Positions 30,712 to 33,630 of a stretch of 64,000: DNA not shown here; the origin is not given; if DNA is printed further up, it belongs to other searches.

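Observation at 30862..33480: PntB with three tandem NADP(H)-binding dIII domains on one membrane domain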

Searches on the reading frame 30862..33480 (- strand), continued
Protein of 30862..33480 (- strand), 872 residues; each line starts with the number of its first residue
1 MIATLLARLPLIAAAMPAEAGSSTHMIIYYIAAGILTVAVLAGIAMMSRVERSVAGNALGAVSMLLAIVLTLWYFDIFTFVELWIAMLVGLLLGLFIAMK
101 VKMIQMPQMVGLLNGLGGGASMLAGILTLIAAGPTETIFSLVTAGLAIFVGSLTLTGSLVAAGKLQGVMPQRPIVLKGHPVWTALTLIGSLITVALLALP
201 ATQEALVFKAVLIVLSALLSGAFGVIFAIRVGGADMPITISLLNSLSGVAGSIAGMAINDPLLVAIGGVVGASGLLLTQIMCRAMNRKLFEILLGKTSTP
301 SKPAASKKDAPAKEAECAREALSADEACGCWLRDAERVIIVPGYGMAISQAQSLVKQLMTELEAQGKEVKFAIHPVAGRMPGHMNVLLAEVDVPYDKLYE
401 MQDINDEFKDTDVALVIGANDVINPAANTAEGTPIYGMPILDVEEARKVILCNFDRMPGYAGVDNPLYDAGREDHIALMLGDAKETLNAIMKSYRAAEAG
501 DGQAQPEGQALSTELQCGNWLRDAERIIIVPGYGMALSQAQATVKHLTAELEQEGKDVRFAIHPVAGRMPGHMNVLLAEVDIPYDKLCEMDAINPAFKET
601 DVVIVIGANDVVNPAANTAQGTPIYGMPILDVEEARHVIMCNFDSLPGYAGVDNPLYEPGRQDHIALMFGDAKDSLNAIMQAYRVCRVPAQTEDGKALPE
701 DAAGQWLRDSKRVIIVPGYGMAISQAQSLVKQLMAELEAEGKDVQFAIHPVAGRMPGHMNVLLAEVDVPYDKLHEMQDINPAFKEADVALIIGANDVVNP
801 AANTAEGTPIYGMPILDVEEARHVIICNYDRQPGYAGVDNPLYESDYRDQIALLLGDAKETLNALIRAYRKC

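Call 36: find_related_loci(query=window:30862-33480:-, collection=genome_contigs, flank=6000)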
Query window:30862-33480:- (872 aa) in genome_contigs; peptide patterns used: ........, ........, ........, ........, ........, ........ (x = any residue, [..] = any of these).
599 stretches matched a pattern (row limit reached: there are more); 588 encode a relative of the query (tblastn E <= 1e-3); the best 80 are kept; 80 distinct loci.
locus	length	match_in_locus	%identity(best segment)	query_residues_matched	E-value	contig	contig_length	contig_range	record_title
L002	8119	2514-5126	77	1-872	0e+0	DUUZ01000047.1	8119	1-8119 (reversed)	MAG TPA_asm: Clostridiaceae bacterium isolate AS08sgBPME_299 67943_AS08, whole genome shotgun sequence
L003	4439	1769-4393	80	1-872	0e+0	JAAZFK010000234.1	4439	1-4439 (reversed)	MAG: Clostridiaceae bacterium isolate AS10tlH2TH_208 219849_AS10, whole genome shotgun sequence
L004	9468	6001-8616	74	6-871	0e+0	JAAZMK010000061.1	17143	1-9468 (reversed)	MAG: Clostridiaceae bacterium isolate AS23ysBPME_357 71635_AS23, whole genome shotgun sequence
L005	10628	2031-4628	74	11-872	0e+0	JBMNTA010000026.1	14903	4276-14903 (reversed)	MAG: Saccharofermentanales bacterium isolate SBF912SR4HQ0002 scaffold_2147_c2, whole genome shotgun sequence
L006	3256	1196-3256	82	1-870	0e+0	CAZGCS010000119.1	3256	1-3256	MAG TPA_asm: uncultured Mageeibacillus sp. isolate binchicken_co39_333 genome assembly, contig: NODE_58589_length_3256_c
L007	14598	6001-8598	75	11-872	0e+0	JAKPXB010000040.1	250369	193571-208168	MAG: Bacillota bacterium isolate USPA_metabat.25 k141_821091, whole genome shotgun sequence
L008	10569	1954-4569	71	6-871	0e+0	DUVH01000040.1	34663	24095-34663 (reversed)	MAG TPA_asm: Clostridiaceae bacterium isolate AS08sgBPME_361 295748_AS08, whole genome shotgun sequence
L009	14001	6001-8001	71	16-870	0e+0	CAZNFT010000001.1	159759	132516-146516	MAG TPA_asm: uncultured bacterium isolate binchicken_co59_572 genome assembly, contig: NODE_38_length_159759_cov_14.2844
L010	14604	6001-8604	83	1-872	0e+0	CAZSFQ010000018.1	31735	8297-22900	MAG TPA_asm: uncultured Mageeibacillus sp. isolate binchicken_co39_636 genome assembly, contig: NODE_3395_length_31735_c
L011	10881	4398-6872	58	28-868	0e+0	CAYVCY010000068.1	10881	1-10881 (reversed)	MAG TPA_asm: uncultured Clostridia bacterium isolate binchicken_co139_570 genome assembly, contig: NODE_13689_length_108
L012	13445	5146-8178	57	29-871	0e+0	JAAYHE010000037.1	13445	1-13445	MAG: Bacillota bacterium isolate AS09scLD_318 102549_AS09, whole genome shotgun sequence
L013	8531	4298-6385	67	9-871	0e+0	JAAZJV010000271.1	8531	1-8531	MAG: Clostridiaceae bacterium isolate AS21ysBPME_51 183935_AS21, whole genome shotgun sequence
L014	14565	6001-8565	56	28-868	0e+0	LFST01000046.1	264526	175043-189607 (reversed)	MAG: Candidatus Fermentithermobacillaceae bacterium DTU015 scaffold144, whole genome shotgun sequence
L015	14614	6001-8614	77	8-872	0e+0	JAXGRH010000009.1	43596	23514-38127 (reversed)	MAG: Clostridia bacterium isolate AnMBR.bin345 bin345_9, whole genome shotgun sequence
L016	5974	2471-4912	57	24-868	0e+0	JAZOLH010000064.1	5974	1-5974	MAG: Clostridia bacterium isolate T1900045656_YK20190350.MAGScoT_cleanbin_000003 SGB_8237_k141_33282, whole genome shotg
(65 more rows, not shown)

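Call 51: predict_structure(alignment_id=A1)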
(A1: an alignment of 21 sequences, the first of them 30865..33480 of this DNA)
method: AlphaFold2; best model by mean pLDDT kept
length: 872 residues; sequences in the alignment: 21
mean_pLDDT: 67.4   pTM: 0.34
mean pLDDT of the five models: 67.4, 64.9, 61.7, 54.9, 54.0
residues with pLDDT >= 90: 31; 70-90: 381; 50-70: 327; < 50: 133
segments of 3 or more residues with pLDDT < 50: 1-22, 49-53, 97-105, 296-321, 457-463, 498-509, 617-621, 647-652, 687-696, 800-813, 832-838
pLDDT, mean of each block of 10 residues (from residue 1): 42 35 57 68 56 53 61 54 58 51 47 69 76 69 80 83 69 67 81 81 76 85 80 64 73 66 62 65 56 46 26 27 69 88 68 77 82 68 59 74 84 83 64 59 85 57 58 73 74 64 37 80 85 68 77 77 65 62 74 82 81 53 55 85 60 60 78 81 58 50 87 81 72 87 83 59 69 81 89 64 38 64 80 49 60 76 83 64
secondary structure, 60 per line:
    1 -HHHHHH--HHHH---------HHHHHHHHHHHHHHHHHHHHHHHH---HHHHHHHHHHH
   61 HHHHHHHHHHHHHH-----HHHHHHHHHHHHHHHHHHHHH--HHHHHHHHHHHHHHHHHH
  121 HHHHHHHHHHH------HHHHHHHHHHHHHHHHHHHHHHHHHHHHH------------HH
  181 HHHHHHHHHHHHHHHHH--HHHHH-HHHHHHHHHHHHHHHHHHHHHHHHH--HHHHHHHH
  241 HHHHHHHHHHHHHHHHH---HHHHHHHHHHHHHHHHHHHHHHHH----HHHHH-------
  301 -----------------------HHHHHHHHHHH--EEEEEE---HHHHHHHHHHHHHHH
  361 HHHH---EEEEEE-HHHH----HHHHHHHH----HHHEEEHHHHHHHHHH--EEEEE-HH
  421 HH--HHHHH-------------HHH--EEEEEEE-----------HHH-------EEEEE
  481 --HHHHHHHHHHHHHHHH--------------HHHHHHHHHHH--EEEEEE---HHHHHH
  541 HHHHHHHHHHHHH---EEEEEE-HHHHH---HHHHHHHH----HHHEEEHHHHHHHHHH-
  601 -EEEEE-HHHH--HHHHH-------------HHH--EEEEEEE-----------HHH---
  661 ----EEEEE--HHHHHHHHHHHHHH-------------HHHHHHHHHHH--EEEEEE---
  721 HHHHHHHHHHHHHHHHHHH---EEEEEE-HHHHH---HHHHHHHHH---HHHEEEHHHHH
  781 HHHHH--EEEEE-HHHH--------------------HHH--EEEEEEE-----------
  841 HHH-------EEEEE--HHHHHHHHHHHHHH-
elements in order (helices of 4 or more, strands of 3 or more residues): H2-7 H10-13 H23-46 H50-74 H80-100 H103-131 H138-166 H179-197 H200-204 H206-230 H233-257 H261-284 H289-293 H324-334 E337-342 H346-364 E368-373 H375-378 H383-390 E398-400 H401-410 E413-417 H419-422 H425-429 E448-454 E476-480 H483-498 H513-523 E526-531 H535-553 E557-562 H564-568 H572-579 E587-589 H590-599 E602-606 H608-611 H614-618 E637-643 E665-669 H672-685 H699-709 E712-717 H721-739 E743-748 H750-754 H758-766 E773-775 H776-785 E788-792 H794-797 E823-829 E851-855 H858-871
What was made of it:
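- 32596..33408 (-): dII membrane domain (aa 25-295, nine TM helices). Asn114 sits at the E. coli His91 position. Asn244, Asp235 and Ser158 are conserved. His179 and Arg230 are subfamily-specific. Helices in the AF2 model (call 51).
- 32491..32595 (-): dII-to-dIII-1 linker (aa 296-330), Ala/Lys/Pro-rich. pLDDT below 50 for residues 296-321 (call 51).
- Tried and rejected: Too low in confidence (pLDDT 67, pTM 0.34) to say anything about head arrangement or docking (call 51).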

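Call 63: find_encoding_contigs(protein=window:30862-33480:-, flank=3000, max_places=8)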
Protein window:30862-33480:- (872 aa): 5 contigs read that carry it; 1 place shown.
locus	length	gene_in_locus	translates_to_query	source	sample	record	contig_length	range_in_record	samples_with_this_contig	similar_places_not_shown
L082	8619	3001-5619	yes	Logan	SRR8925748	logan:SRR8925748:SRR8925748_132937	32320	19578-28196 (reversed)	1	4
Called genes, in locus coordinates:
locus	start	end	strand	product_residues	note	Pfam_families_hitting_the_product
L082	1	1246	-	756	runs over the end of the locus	PF00724:Oxidored_FMN, PF01266:DAO (faint), PF13434:Lys_Orn_oxgnase (faint), PF01134:GIDA (faint), PF02737:3HCDH_N (faint), PF07992:Pyr_redox_2, PF12831:FAD_oxidored (weak), PF00070:Pyr_redox (weak), +2 more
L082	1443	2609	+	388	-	PF05222:AlaDh_PNT_N, PF01262:AlaDh_PNT_C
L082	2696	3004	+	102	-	PF12769:PNTB_4TM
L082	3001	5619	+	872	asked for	PF02233:PNTB, PF00205:TPP_enzyme_M (faint), PF02233:PNTB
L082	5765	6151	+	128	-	PF00392:GntR, PF02082:Rrf2 (weak), PF13730:HTH_36 (weak)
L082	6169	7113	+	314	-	PF00005:ABC_tran, PF13304:AAA_21 (faint)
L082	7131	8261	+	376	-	-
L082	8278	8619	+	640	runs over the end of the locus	-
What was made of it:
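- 33477..33785 (-): pntAB: small membrane subunit (alpha2, TM2-4), 102 aa. The true start is ATG 33785, preceded by an AAGGAG ribosome-binding site. It has Ser42 where T. thermophilus has the gating His42. The gene caller gives 102 aa on an independent contig (call 63).
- Checked: The identical 872-aa protein is called on at least 5 other contigs with the same neighbours (call 63).
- The identical protein occurs on at least 5 other contigs (call 63).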

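Call 80: search_protein_families(library=ncbifam, proteins=[window:30862-33480:-], max_evalue=0.00001)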
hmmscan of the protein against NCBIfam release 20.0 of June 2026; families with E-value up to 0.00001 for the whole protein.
window:30862-33480:- (872 aa): 2 families
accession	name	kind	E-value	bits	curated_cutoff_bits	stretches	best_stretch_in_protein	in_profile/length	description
NF006974.0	PRK09444.1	equivalog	1.6e-223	743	689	3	28-493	8-459/460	Re/Si-specific NAD(P)(+) transhydrogenase subunit beta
NF001753.0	PRK00481.1-3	subfamily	1.9e-07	30.3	243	0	591-634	176-219/252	NAD-dependent protein deacylase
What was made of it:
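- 30862..33480 (-): pntB: 872-aa beta subunit with architecture dII-dIII-dIII-dIII. Its start overlaps the pntAB stop (ATGA), which suggests translational coupling. NCBIfam equivalog PRK09444 scores 743 bits across 3 stretches (call 80).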
